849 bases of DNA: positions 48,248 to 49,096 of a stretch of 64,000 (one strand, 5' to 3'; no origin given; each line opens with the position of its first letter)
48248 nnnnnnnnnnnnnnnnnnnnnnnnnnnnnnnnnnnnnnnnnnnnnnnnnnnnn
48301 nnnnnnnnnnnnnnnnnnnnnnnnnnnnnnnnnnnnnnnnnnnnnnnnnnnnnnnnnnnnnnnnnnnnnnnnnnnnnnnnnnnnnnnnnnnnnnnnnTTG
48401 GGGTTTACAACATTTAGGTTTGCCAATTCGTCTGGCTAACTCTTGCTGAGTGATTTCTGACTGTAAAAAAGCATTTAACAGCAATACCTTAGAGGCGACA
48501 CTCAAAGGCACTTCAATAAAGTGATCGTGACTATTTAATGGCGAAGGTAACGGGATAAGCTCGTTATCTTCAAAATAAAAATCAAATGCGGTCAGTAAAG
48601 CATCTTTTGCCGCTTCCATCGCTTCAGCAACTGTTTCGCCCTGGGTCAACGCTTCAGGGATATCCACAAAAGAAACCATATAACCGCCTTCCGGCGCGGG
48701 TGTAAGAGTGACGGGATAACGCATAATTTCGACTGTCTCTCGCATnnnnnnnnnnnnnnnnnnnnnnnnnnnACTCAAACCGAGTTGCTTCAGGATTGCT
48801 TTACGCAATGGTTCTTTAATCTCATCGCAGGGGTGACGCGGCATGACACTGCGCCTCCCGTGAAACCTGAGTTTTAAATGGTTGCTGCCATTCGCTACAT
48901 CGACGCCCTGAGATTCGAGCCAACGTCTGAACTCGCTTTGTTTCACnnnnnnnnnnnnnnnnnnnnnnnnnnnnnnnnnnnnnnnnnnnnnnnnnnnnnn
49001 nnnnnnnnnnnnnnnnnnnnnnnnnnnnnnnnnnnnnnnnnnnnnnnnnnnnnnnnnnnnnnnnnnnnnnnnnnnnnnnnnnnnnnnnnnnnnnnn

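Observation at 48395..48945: Prophage insertion splits hicB, leaving intact hicA toxin next to a truncated antitoxin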

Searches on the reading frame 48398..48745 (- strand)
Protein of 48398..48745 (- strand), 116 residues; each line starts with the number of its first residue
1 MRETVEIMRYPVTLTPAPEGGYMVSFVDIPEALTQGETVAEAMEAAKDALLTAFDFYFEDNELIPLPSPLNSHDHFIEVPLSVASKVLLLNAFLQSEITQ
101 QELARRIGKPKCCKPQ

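Call 60: list_cluster_members(proteins=[window:48398-48745:-, window:48398-48724:-, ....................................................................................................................])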
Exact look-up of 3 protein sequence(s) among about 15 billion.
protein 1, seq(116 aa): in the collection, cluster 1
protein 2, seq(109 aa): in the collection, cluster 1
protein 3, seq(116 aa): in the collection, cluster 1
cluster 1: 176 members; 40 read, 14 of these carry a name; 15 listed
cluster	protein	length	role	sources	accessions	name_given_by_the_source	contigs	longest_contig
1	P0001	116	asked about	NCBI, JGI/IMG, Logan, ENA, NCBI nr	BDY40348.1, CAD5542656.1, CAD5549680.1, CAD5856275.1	putative transcriptional regulator [Escherichia coli] | hypothetical protein ECDEC5A_1675 [Escherichia coli DEC5A]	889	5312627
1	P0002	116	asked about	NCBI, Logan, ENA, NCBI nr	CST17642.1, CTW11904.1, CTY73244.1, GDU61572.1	DNA-binding transcriptional regulator [Shigella sonnei] | HicB family protein [Escherichia coli]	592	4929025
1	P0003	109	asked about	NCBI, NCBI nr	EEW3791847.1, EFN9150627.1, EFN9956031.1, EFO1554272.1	type II toxin-antitoxin system HicB family antitoxin [Escherichia coli]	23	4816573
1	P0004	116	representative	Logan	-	-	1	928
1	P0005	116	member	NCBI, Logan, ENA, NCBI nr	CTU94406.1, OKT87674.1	HicB family protein [Escherichia coli]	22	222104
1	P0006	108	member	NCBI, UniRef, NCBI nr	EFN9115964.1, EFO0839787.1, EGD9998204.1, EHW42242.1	HicB family protein [Escherichia coli] | HicB family protein n=2 Tax=Escherichia coli TaxID=562 RepID=A0AAP8AQ11_ECOLX | type II toxin-antitoxin system HicB family antitoxin [Escherichia coli]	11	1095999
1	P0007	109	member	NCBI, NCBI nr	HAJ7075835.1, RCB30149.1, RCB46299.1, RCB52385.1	HicB family protein [Escherichia coli]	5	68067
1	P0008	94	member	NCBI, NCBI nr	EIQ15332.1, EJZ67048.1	antitoxin HicB domain protein [Shigella flexneri CCH060]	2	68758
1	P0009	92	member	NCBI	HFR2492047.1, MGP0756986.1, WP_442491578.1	TPA: type II toxin-antitoxin system antitoxin HicB, partial [Shigella sonnei]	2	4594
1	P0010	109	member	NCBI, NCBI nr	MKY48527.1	type II toxin-antitoxin system HicB family antitoxin [Escherichia coli]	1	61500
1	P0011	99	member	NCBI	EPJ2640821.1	type II toxin-antitoxin system antitoxin HicB, partial [Escherichia coli]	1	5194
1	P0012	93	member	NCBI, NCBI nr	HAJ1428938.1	TPA: type II toxin-antitoxin system HicB family antitoxin, partial [Escherichia coli] | type II toxin-antitoxin system HicB family antitoxin [Escherichia coli]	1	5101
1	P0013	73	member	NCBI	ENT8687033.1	type II toxin-antitoxin system antitoxin HicB, partial [Shigella sonnei]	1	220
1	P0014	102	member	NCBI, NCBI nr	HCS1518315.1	TPA: type II toxin-antitoxin system antitoxin HicB, partial [Shigella flexneri] | type II toxin-antitoxin system antitoxin HicB [Shigella flexneri]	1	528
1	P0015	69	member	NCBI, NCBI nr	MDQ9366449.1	type II toxin-antitoxin system antitoxin HicB, partial [Escherichia coli] | type II toxin-antitoxin system antitoxin HicB [Escherichia coli]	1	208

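Call 62: find_encoding_contigs(protein=P0002, flank=1500, max_places=8)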
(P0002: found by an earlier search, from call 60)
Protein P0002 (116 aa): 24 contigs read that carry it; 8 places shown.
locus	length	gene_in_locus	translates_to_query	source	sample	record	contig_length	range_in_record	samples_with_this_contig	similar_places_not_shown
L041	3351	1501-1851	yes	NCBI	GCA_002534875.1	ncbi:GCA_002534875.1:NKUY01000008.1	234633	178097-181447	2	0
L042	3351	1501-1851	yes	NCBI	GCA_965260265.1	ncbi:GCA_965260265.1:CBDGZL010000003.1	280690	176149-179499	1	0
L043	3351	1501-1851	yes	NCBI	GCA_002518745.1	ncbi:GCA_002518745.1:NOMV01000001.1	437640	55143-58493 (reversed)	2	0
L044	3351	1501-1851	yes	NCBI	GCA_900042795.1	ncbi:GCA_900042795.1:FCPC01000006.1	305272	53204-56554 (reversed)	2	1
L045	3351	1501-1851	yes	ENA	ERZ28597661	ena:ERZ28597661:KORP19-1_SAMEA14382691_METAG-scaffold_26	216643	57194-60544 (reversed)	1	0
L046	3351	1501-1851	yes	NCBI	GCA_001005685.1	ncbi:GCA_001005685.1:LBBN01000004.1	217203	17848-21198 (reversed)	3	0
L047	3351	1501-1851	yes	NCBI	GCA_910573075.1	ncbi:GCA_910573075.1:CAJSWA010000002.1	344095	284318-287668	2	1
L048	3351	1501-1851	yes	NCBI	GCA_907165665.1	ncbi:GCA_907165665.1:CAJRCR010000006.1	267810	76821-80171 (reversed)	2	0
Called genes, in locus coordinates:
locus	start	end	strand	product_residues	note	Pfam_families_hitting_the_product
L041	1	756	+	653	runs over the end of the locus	PF01136:Peptidase_U32, PF12392:DUF3656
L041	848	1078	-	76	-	PF10829:DUF2554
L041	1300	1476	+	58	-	PF07927:HicA_toxin (weak)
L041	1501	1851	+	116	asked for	PF15919:HicB_lk_antitox, PF15970:HicB-like_2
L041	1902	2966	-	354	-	-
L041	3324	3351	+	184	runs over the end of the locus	-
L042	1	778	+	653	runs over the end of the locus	PF01136:Peptidase_U32, PF12392:DUF3656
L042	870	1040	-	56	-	PF10829:DUF2554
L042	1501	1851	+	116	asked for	PF15919:HicB_lk_antitox, PF15970:HicB-like_2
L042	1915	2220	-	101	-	-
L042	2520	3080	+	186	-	-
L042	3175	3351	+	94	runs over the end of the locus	-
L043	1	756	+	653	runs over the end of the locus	PF01136:Peptidase_U32, PF12392:DUF3656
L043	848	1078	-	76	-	PF10829:DUF2554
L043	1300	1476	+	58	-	PF07927:HicA_toxin (weak)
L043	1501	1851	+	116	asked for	PF15919:HicB_lk_antitox, PF15970:HicB-like_2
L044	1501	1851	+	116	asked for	PF15919:HicB_lk_antitox, PF15970:HicB-like_2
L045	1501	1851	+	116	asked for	PF15919:HicB_lk_antitox, PF15970:HicB-like_2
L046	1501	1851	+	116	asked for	PF15919:HicB_lk_antitox, PF15970:HicB-like_2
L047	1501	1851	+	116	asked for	PF15919:HicB_lk_antitox, PF15970:HicB-like_2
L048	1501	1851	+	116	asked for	PF15919:HicB_lk_antitox, PF15970:HicB-like_2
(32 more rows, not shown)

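Call 64: find_encoding_contigs(protein=P0006, flank=2500, max_places=3)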
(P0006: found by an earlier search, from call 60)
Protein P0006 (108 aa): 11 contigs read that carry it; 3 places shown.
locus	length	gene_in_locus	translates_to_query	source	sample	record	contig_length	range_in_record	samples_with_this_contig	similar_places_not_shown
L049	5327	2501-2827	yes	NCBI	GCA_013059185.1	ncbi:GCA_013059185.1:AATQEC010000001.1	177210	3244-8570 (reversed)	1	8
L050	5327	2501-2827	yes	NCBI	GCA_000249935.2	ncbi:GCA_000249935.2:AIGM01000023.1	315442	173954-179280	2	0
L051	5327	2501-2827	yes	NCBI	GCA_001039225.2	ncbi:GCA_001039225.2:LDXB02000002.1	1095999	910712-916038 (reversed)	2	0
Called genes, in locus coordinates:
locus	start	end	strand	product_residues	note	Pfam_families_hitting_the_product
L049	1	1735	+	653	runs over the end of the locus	PF01136:Peptidase_U32, PF12392:DUF3656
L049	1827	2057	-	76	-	PF10829:DUF2554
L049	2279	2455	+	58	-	PF07927:HicA_toxin (weak)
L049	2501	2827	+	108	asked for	PF15919:HicB_lk_antitox, PF15970:HicB-like_2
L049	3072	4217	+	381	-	PF01547:SBP_bac_1, PF13416:SBP_bac_8, PF13343:SBP_bac_6 (faint)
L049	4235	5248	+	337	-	PF00005:ABC_tran, PF08402:TOBE_2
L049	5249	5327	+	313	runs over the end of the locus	PF00528:BPD_transp_1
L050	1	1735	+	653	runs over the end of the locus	PF01136:Peptidase_U32, PF12392:DUF3656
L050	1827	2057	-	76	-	PF10829:DUF2554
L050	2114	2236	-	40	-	-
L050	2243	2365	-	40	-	-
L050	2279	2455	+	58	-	PF07927:HicA_toxin (weak)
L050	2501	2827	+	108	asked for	PF15919:HicB_lk_antitox, PF15970:HicB-like_2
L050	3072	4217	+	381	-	PF01547:SBP_bac_1, PF13416:SBP_bac_8, PF13343:SBP_bac_6 (faint)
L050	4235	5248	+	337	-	PF00005:ABC_tran, PF08402:TOBE_2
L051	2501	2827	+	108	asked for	PF15919:HicB_lk_antitox, PF15970:HicB-like_2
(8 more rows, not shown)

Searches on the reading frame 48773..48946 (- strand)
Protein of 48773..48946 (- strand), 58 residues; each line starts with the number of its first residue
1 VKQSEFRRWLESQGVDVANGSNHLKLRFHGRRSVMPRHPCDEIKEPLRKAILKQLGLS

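Call 87: search_solved_structures(query=window:48773-48946:-, show_alignments=1)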
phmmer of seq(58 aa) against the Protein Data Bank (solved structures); distinct sequences matched with E-value up to 0.001: 1.
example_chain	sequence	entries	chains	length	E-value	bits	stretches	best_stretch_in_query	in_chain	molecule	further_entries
6hpb_A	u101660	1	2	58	1.9e-36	124.9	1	1-58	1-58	mRNA interferase toxin HicA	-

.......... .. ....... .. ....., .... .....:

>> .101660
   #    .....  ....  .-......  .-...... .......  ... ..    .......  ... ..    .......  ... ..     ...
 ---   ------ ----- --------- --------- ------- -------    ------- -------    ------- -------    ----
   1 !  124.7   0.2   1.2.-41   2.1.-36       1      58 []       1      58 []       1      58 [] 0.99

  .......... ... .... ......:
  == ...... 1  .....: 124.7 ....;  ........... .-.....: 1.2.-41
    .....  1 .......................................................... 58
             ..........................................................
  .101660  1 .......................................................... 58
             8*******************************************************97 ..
